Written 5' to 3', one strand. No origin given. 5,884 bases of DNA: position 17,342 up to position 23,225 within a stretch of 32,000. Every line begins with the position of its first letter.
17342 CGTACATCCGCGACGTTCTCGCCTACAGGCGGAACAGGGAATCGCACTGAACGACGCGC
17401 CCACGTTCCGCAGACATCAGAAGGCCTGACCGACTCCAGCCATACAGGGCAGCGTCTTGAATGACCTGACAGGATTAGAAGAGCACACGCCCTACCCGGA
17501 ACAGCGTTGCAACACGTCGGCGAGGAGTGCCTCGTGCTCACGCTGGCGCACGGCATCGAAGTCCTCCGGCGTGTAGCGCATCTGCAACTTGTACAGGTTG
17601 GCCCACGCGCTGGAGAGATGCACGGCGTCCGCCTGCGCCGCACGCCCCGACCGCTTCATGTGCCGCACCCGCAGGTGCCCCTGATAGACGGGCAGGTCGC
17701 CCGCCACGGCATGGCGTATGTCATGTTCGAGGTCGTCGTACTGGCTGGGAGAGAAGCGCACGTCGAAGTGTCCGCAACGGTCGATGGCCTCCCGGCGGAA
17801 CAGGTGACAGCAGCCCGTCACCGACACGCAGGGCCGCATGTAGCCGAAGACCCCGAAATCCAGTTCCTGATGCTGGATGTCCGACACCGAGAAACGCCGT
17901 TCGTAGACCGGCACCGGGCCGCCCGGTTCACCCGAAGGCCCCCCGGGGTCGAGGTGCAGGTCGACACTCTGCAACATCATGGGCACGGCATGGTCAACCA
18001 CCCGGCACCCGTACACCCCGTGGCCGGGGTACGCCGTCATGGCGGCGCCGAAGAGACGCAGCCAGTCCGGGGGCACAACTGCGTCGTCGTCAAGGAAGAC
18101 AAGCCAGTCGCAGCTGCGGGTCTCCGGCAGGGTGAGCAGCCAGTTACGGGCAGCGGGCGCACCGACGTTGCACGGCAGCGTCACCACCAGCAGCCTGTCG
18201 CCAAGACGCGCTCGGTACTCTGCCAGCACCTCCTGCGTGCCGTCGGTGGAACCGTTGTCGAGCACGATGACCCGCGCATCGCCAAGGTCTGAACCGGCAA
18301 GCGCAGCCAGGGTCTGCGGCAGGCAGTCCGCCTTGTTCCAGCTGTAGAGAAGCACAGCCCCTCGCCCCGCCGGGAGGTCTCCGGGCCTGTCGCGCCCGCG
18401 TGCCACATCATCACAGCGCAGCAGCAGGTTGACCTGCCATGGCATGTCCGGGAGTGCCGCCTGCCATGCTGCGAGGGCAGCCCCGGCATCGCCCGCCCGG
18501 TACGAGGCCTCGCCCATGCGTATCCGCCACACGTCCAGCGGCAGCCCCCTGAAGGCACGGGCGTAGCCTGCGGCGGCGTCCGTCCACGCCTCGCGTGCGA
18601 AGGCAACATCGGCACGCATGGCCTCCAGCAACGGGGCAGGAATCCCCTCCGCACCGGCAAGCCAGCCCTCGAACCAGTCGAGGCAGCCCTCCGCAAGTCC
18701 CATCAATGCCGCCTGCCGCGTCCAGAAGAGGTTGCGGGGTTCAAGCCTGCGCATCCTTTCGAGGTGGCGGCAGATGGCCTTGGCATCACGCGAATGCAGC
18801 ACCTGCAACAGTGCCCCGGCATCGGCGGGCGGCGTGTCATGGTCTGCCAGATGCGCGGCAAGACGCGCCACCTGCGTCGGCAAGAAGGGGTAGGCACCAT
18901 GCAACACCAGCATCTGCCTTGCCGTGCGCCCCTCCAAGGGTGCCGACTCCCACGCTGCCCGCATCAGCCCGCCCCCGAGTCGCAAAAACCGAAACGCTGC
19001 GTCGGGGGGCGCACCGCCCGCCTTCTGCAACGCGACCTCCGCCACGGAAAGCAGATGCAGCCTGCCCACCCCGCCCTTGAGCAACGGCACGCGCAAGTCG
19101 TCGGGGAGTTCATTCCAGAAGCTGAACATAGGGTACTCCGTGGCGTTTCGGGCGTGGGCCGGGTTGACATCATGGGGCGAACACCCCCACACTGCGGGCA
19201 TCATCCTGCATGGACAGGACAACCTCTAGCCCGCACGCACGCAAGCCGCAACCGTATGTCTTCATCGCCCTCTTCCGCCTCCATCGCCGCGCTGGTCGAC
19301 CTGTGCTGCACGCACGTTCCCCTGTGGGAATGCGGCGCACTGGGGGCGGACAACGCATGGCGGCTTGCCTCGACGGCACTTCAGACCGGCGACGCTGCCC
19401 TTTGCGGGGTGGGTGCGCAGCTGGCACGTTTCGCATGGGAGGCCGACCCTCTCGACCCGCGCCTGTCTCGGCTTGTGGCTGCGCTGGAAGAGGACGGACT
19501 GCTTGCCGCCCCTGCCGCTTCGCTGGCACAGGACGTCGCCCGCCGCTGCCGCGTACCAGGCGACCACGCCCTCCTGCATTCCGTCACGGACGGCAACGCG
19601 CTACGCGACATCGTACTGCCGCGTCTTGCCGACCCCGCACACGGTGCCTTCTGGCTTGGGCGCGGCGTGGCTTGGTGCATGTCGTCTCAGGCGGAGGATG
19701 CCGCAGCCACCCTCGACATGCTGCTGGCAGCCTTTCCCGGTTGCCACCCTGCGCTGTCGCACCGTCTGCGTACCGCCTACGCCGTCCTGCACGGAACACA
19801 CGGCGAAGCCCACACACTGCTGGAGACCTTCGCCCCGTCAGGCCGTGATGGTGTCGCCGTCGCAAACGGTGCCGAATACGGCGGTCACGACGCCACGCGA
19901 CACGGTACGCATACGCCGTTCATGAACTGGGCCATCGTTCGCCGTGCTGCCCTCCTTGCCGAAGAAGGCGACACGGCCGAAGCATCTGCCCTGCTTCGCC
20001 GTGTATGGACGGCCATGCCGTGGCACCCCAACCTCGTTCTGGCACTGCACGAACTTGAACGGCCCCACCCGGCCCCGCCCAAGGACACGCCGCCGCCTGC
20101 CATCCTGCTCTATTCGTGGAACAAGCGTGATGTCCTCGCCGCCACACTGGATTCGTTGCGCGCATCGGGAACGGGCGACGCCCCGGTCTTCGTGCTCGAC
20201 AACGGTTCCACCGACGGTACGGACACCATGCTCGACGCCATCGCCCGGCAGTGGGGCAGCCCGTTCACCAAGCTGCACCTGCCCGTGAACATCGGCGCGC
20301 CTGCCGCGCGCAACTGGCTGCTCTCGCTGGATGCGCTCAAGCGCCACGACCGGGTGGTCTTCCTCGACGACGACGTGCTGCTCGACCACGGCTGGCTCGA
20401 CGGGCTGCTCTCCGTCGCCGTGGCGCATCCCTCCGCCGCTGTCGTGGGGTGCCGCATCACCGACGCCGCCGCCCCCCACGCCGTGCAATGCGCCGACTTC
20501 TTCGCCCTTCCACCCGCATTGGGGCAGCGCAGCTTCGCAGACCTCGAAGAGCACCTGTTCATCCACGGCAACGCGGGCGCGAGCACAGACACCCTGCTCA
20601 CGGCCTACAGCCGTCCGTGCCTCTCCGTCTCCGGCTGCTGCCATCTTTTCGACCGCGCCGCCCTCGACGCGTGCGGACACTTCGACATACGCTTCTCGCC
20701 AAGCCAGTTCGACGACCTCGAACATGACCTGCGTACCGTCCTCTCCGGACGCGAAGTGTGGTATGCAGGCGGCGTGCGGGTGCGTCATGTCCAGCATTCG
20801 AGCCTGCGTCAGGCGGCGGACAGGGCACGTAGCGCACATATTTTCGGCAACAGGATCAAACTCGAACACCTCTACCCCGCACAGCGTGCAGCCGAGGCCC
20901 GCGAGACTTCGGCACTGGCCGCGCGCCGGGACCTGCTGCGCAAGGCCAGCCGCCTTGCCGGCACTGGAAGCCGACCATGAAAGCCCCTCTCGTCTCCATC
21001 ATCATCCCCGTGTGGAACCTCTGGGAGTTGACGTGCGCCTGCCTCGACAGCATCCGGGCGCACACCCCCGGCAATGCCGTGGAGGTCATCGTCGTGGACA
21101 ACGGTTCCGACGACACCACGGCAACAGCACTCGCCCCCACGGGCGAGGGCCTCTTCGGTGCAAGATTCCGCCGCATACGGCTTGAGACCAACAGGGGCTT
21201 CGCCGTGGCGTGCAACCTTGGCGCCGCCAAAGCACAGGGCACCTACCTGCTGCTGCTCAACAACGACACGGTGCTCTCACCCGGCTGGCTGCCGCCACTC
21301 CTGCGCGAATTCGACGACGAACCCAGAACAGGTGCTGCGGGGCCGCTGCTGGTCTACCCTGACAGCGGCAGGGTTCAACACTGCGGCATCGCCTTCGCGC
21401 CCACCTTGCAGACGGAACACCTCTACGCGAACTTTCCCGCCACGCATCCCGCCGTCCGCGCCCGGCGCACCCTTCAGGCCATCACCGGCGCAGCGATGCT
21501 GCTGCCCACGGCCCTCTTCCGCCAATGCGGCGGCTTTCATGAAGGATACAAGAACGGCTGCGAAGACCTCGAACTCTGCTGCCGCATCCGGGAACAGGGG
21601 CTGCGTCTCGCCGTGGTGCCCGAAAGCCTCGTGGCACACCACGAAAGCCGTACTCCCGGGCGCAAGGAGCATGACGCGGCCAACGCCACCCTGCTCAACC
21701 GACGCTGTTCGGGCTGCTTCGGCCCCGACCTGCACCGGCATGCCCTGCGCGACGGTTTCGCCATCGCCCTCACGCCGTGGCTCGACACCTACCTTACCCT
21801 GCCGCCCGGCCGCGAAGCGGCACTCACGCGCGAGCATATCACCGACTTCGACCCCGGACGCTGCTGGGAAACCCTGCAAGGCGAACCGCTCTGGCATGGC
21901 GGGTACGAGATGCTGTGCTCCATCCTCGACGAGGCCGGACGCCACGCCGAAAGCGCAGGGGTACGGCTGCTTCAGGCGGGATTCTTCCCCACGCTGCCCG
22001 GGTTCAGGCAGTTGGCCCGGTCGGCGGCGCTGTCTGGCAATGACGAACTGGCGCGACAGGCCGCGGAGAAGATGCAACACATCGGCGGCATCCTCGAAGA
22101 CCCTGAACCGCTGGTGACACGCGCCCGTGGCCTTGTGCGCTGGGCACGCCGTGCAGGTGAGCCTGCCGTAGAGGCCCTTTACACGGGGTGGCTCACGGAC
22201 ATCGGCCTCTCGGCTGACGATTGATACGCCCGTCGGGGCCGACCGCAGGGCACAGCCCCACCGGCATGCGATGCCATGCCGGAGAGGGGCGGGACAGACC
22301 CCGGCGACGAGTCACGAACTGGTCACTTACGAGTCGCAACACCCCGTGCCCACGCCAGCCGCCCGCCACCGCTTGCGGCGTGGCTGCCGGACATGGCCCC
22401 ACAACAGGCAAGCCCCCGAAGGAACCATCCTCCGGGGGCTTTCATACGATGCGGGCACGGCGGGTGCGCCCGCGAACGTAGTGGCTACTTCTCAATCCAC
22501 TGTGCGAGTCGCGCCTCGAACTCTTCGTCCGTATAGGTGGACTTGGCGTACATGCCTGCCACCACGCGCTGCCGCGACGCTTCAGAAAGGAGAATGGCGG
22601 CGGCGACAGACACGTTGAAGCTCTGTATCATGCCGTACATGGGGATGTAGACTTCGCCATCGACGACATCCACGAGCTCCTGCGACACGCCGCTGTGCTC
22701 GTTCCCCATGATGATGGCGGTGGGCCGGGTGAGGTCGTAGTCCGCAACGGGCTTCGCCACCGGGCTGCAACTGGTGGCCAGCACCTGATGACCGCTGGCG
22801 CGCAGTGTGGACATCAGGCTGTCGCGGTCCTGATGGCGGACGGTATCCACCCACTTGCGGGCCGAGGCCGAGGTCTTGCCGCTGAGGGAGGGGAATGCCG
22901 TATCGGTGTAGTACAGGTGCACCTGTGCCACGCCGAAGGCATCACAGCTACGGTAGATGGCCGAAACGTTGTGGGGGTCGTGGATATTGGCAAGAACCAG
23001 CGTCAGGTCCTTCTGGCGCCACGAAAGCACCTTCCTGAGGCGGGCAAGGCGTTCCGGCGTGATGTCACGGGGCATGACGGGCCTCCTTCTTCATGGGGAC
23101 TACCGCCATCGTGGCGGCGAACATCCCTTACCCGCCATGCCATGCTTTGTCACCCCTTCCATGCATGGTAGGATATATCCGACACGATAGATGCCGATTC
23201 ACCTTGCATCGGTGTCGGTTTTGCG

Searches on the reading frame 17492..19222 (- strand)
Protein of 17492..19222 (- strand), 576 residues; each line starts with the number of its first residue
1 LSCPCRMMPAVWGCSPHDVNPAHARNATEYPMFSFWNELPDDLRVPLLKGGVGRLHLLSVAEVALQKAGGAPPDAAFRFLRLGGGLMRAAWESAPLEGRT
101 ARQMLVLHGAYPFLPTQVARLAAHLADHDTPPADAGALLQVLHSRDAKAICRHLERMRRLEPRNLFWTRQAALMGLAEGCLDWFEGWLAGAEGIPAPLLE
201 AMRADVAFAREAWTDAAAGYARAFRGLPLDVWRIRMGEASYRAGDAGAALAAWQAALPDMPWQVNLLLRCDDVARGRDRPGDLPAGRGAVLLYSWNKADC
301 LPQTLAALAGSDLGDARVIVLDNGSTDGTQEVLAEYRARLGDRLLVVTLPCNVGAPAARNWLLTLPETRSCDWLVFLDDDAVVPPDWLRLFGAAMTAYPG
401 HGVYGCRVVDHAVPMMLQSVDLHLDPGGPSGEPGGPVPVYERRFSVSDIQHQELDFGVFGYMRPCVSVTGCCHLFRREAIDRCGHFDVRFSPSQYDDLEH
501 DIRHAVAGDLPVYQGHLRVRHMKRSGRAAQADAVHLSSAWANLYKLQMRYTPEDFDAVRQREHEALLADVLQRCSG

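Call 10: search_protein_families(library=pfam, proteins=[window:17492-19222:-])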
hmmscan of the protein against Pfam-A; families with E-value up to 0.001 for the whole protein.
window:17492-19222:- (576 aa): 4 families
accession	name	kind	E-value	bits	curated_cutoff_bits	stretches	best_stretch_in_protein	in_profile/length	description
PF00535.33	Glycos_transf_2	-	5.1e-20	72.5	23.3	1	294-410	6-118/168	Glycosyl transferase family 2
PF13641.12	Glyco_tranf_2_3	-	8.4e-15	55.8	27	1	289-525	4-215/230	Glycosyltransferase like family 2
PF13704.12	Glyco_tranf_2_4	-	6.7e-05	23.7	27.5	1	296-380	2-81/98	Glycosyl transferase family 2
PF13632.12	Glyco_trans_2_3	-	0.00026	21.3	27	0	373-411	1-38/198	Glycosyl transferase family group 2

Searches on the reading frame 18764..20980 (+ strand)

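Call 10: search_protein_families(library=pfam, proteins=[window:18764-20980:+])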
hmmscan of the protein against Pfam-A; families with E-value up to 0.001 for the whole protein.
window:18764-20980:+ (738 aa): 3 families
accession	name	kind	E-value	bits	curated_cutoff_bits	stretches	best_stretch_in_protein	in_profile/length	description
PF13641.12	Glyco_tranf_2_3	-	1.1e-14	55.4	27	1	446-686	4-222/230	Glycosyltransferase like family 2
PF00535.33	Glycos_transf_2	-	1.8e-14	54.5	23.3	1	451-567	6-118/168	Glycosyl transferase family 2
PF14559.12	TPR_19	-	3.8e-06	27.6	25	0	398-428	1-31/68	Tetratricopeptide repeat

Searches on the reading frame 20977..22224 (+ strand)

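Call 10: search_protein_families(library=pfam, proteins=[window:20977-22224:+])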
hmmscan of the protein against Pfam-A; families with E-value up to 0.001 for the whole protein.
window:20977-22224:+ (415 aa): 6 families
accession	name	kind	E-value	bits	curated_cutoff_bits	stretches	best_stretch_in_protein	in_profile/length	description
PF00535.33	Glycos_transf_2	-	5.2e-26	92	23.3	1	7-134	1-125/168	Glycosyl transferase family 2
PF13641.12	Glyco_tranf_2_3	-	9e-15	55.7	27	1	6-227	3-217/230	Glycosyltransferase like family 2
PF13632.12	Glyco_trans_2_3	-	3e-07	30.9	27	1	91-224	2-125/198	Glycosyl transferase family group 2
PF13506.12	Glyco_transf_21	-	3.5e-07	30.3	21.7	1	79-223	22-156/174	Glycosyl transferase family 21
PF10111.15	Glyco_tranf_2_2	-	2.3e-05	24.5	27.3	1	21-219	14-214/276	Glycosyltransferase like family 2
PF02709.20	Glyco_transf_7C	-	0.0005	20.1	23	1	160-216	10-67/78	N-terminal domain of galactosyltransferase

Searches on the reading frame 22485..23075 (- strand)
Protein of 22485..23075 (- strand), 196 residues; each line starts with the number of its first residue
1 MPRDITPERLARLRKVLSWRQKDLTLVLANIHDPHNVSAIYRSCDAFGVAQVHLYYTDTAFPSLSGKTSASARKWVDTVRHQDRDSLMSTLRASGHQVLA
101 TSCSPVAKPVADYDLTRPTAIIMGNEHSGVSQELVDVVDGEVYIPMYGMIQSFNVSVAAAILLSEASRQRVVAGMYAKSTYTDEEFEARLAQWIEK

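Call 10: search_protein_families(library=pfam, proteins=[window:22485-23075:-])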
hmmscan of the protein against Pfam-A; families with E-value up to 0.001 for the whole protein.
window:22485-23075:- (196 aa): 1 family
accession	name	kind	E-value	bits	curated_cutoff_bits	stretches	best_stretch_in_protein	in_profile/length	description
PF00588.24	SpoU_methylase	-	3.7e-37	128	29.7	1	24-163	2-141/142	SpoU rRNA Methylase family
